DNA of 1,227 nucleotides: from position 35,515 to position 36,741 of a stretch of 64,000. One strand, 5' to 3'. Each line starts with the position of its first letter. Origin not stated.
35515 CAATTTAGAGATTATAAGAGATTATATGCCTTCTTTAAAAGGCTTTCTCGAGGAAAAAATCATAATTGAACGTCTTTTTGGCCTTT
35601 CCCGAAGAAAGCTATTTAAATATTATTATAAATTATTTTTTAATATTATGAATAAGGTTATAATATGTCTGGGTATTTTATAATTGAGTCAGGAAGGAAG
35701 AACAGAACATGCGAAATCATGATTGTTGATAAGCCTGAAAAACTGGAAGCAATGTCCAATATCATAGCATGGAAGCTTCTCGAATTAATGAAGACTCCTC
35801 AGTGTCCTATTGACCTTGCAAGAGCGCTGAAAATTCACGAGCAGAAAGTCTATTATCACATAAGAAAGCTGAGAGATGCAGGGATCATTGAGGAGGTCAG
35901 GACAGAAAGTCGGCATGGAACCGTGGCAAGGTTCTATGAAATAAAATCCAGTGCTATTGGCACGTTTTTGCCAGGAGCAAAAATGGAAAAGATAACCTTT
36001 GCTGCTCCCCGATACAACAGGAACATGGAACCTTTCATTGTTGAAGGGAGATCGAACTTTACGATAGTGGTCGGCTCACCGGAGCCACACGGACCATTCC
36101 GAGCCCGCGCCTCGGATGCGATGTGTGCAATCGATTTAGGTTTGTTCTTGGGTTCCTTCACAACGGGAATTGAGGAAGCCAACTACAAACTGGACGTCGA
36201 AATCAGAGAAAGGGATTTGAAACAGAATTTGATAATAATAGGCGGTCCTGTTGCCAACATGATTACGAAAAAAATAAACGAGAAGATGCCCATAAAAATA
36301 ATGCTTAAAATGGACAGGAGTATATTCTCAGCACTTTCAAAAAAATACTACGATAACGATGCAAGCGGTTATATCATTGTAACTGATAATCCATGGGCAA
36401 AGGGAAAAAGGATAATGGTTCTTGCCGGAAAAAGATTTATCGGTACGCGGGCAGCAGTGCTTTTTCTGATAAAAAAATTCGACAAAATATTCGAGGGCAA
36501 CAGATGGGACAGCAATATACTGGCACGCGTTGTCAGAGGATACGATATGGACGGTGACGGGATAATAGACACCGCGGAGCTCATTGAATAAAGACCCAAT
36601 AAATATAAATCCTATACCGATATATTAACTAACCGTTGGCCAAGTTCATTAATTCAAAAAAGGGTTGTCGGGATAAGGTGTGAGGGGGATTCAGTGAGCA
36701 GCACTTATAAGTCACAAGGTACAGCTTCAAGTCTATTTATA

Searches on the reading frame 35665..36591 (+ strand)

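Call 33: search_protein_families(library=pfam, proteins=[window:35665-36591:+], max_evalue=0.001)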
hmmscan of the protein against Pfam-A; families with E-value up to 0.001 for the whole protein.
window:35665-36591:+ (308 aa): 3 families
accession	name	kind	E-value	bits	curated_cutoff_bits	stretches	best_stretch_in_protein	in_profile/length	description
PF05124.17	S_layer_C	-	2e-14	54.1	23.9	1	174-271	97-176/177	S-layer like family, outer domain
PF12840.13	HTH_20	-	1.1e-07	32.2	27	1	50-78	23-51/51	Helix-turn-helix domain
PF01022.26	HTH_5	-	1.4e-06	28.5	22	1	39-76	9-46/47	Bacterial regulatory protein, arsR family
